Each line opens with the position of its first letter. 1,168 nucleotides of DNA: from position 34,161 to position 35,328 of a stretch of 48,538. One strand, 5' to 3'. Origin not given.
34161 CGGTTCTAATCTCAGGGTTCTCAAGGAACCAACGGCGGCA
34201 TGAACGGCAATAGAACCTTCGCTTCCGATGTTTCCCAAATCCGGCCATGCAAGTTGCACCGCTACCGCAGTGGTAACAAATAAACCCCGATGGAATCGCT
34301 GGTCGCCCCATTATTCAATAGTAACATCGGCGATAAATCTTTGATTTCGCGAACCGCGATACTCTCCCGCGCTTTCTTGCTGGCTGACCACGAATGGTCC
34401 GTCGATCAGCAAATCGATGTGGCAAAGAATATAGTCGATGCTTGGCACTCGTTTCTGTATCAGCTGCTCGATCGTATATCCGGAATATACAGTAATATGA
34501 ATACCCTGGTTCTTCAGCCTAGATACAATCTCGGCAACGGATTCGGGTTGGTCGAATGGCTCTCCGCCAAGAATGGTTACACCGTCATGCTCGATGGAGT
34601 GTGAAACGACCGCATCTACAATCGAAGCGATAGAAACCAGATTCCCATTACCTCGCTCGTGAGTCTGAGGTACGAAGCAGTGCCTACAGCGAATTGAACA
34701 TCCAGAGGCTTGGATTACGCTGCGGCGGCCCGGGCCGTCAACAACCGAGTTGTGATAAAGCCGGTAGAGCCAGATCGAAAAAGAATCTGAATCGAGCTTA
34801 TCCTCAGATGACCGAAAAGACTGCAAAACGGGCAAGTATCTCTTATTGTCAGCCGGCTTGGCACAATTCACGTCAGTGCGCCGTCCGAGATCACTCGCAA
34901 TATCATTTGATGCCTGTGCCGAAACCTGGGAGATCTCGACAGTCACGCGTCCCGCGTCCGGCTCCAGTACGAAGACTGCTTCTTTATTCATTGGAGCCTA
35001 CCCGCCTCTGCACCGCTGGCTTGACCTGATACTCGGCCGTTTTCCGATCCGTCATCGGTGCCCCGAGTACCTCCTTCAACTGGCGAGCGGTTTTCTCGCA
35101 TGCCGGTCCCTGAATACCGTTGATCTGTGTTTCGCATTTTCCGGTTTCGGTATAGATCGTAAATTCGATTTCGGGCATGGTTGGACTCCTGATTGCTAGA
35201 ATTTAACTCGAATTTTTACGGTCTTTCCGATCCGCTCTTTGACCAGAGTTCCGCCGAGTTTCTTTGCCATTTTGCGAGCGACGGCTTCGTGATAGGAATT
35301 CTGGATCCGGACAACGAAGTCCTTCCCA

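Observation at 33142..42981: PRTRC-like E1-E2-JAB cassette fused in one 14-gene operon with a Ycf46-like AAA+/DUF1257/DUF2997 trio and an orphan radical-SAM activase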

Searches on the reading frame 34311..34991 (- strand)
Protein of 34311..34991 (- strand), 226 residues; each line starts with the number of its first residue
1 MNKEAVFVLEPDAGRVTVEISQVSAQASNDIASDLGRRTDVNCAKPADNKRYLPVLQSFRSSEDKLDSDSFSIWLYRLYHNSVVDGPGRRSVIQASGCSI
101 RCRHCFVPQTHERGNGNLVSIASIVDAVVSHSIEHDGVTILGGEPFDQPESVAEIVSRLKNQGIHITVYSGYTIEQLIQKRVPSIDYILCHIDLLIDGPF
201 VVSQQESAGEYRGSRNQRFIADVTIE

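Call 5: search_protein_families(library=pfam, max_evalue=0.01, proteins=[window:34311-34991:-])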
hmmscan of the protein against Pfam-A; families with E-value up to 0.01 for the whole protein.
window:34311-34991:- (226 aa): 2 families
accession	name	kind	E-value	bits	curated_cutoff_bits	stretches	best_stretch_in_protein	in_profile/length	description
PF13353.11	Fer4_12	-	2e-27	96.6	22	1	84-219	1-136/137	4Fe-4S single cluster domain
PF04055.27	Radical_SAM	-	3.2e-10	40.9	29.5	1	96-175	5-91/166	Radical SAM superfamily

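Call 7: search_protein_families(library=padloc, max_evalue=0.01, proteins=[window:34311-34991:-])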
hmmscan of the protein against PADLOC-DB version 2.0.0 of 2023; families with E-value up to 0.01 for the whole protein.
window:34311-34991:- (226 aa): 2 families
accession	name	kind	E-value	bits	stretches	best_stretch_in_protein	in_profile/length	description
PDLC02903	pVip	-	9.7e-08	29.8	1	97-193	9-101/257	Viperins not associated with kinases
PDLC02904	pVip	-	0.0004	18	1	97-193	12-108/262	Viperins associated with kinases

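Call 33: search_protein_families(library=ncbifam, max_evalue=1, proteins=[window:34311-34991:-])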
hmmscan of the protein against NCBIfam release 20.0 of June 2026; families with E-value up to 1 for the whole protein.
window:34311-34991:- (226 aa): 39 families (the best 25 are shown)
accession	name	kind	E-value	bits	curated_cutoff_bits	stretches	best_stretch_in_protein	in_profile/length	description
TIGR02491.1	NrdG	equivalog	3e-29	101.9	126.1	1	77-220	4-151/154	anaerobic ribonucleoside-triphosphate reductase activating protein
TIGR02493.1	PFLA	equivalog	5.4e-19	68.5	231.75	1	82-192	9-126/235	pyruvate formate-lyase-activating protein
NF008335.0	PRK11121.1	equivalog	1.4e-18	67.1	199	1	78-218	6-149/154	anaerobic ribonucleoside-triphosphate reductase-activating protein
TIGR02494.1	PFLE_PFLC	subfamily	1.2e-15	57.5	174.35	2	124-193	109-183/293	glycyl-radical enzyme activating protein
NF008356.0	PRK11145.1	equivalog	3.8e-12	46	375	1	82-195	14-127/246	pyruvate formate lyase 1-activating protein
NF043069.1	T4HPD_activ_SAM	equivalog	1.1e-11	44.6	425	2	135-195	124-185/299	trans-4-hydroxy-L-proline dehydratase activase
TIGR04395.1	cutC_activ_rSAM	equivalog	1.8e-11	43.9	360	2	78-119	10-51/309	choline TMA-lyase-activating enzyme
NF033717.2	HPDL_rSAM_activ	equivalog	6.7e-11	42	420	2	80-119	11-50/311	4-hydroxyphenylacetate decarboxylase activase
NF048010.1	SfplDhtActHpsHDes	equivalog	1.1e-10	40.8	430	2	76-112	9-45/298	(2S)-3-sulfopropanediol dehydratase activating enzyme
TIGR04041.1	activase_YjjW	hypoth_equivalog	3.1e-10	39.9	250.2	2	78-113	7-42/276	YjjW family glycine radical enzyme activase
TIGR04003.1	rSAM_BssD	equivalog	3.7e-10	39.5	496.45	2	135-196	128-184/314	[benzylsuccinate synthase]-activating enzyme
NF033719.1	ind_deCO2_activ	equivalog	2.6e-09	36.8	425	2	119-193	111-189/302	indoleacetate decarboxylase activase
TIGR02826.1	RNR_activ_nrdG3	equivalog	4.6e-09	36.3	151.7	1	93-204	20-123/148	anaerobic ribonucleoside-triphosphate reductase activating protein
TIGR02495.1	NrdG2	equivalog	1.1e-08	34.6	131.15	1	81-178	8-105/193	anaerobic ribonucleoside-triphosphate reductase activating protein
NF048008.1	SfplDhtActHpfHKleb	equivalog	2e-08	33.9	500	2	135-194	127-187/308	(2S)-3-sulfopropanediol dehydratase activating enzyme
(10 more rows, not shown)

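Call 50: search_dna_similar(query=window:34311-34991:-, collection=plasmids, mode=protein, max_rows=60, max_evalue=1e-8)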
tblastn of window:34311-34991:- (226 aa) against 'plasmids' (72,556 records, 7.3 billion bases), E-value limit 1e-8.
Records with a match: 142; places in all: 144; records where one place covers at least 80% of the query: 3.
Best place of each record, by identity: <60% 142.
By first word of the organism name: Bacillus 30; Lactiplantibacillus 21; Clostridioides 20; Lactococcus 11; Clostridium 10; Rhizobium 7; Moellerella 6; Paenibacillus 4; Paenarthrobacter 3; Photobacterium 3; and 24 more.
By predicted mobility (MOB-suite, as given by PLSDB): non-mobilizable 77; conjugative 33; mobilizable 32.
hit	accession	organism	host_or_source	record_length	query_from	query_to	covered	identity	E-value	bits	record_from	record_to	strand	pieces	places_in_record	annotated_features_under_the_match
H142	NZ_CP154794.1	Rhodococcus aetherivorans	pure culture,soil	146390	32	220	84%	33.2%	3e-18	90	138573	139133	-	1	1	4Fe-4S single cluster domain-containing protein | helix-hairpin-helix domain-containing protein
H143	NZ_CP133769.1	Paenibacillus polymyxa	soybean,single cell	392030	26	217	85%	30.7%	8e-18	89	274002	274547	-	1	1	4Fe-4S single cluster domain-containing protein | DUF2997 domain-containing protein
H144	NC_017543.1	Paenibacillus polymyxa M1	-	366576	26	217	85%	30.7%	8e-18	89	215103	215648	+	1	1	4Fe-4S single cluster domain-containing protein | DUF2997 domain-containing protein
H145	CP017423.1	Arthrobacter sp. ZXY-2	whole organism,soil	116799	53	220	74%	34.5%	5e-18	89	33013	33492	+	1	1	nrdG: putative anaerobic ribonucleoside-triphosphate reductase activating ... | hypothetical protein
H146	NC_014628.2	Paenibacillus polymyxa SC2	-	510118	59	220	72%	33.7%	5e-15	81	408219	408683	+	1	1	nrdG: anaerobic ribonucleoside-triphosphate reductase activating protein | anaerobic ribonucleoside triphosphate reductase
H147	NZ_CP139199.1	Paenibacillus polymyxa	mixed culture,soil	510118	59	220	72%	33.7%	5e-15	81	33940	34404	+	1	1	nrdG: anaerobic ribonucleoside-triphosphate reductase activating protein | anaerobic ribonucleoside triphosphate reductase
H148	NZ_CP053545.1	Paenarthrobacter sp. YJN-5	cell culture,soil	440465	77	220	64%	37.5%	5e-18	89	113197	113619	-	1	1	4Fe-4S single cluster domain-containing protein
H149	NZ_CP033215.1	Clostridioides difficile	Homo sapiens,stool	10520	80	220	62%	38.2%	2e-22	101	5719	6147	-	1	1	nrdG: anaerobic ribonucleoside-triphosphate reductase activating protein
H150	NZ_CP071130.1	Caballeronia sp. M1242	Homo sapiens,ETA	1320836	70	219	66%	35.8%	3e-12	72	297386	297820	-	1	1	none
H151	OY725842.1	Subdoligranulum variabile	-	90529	78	220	63%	37.1%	1e-22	102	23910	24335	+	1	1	record has no annotation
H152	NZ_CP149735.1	Clostridioides difficile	Homo sapiens,single cell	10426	80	220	62%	37.2%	3e-22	101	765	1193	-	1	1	nrdG: anaerobic ribonucleoside-triphosphate reductase activating protein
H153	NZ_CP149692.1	Clostridioides difficile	Dog,single cell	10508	80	220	62%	37.2%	3e-22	101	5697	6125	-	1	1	nrdG: anaerobic ribonucleoside-triphosphate reductase activating protein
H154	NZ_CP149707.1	Clostridioides difficile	Dog,single cell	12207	80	220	62%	37.2%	3e-22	101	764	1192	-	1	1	nrdG: anaerobic ribonucleoside-triphosphate reductase activating protein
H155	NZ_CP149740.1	Clostridioides difficile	-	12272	80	220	62%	37.2%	3e-22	101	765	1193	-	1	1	nrdG: anaerobic ribonucleoside-triphosphate reductase activating protein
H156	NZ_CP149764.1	Clostridioides difficile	Homo sapiens,single cell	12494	80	220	62%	37.2%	3e-22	101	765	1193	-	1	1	nrdG: anaerobic ribonucleoside-triphosphate reductase activating protein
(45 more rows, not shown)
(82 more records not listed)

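Call 115: search_solved_structures(query=window:34311-34991:-, max_evalue=0.001)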
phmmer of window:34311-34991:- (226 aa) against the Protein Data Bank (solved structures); distinct sequences matched with E-value up to 0.001: 2.
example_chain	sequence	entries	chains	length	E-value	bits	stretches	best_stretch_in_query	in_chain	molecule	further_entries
3c8f_A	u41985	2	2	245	1.4e-07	34.7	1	82-194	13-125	Pyruvate formate-lyase 1-activating enzyme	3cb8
8fo0_A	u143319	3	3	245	1.6e-07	34.5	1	82-171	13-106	Pyruvate formate-lyase 1-activating enzyme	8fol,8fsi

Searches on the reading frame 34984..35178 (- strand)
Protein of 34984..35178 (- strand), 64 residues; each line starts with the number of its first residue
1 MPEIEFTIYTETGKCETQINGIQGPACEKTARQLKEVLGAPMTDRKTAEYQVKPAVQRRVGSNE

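Call 5: search_protein_families(library=pfam, max_evalue=0.01, proteins=[window:34984-35178:-])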
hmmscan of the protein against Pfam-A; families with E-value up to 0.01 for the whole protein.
window:34984-35178:- (64 aa): 1 family
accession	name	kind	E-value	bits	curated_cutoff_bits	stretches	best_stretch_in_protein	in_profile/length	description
PF11211.13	DUF2997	-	5.5e-07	29.8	24.1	1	4-51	1-47/47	Protein of unknown function (DUF2997)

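Call 33: search_protein_families(library=ncbifam, max_evalue=1, proteins=[window:34984-35178:-])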
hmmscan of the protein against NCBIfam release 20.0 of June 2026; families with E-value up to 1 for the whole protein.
window:34984-35178:- (64 aa): 0 families

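Call 76: search_protein_families(library=phrogs, max_evalue=0.001, proteins=[window:34984-35178:-])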
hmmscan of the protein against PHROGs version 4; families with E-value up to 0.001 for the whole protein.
window:34984-35178:- (64 aa): 0 families

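Call 101: search_protein_families(library=padloc, max_evalue=0.001, proteins=[window:34984-35178:-])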
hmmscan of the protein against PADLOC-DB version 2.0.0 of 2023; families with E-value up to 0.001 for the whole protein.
window:34984-35178:- (64 aa): 0 families
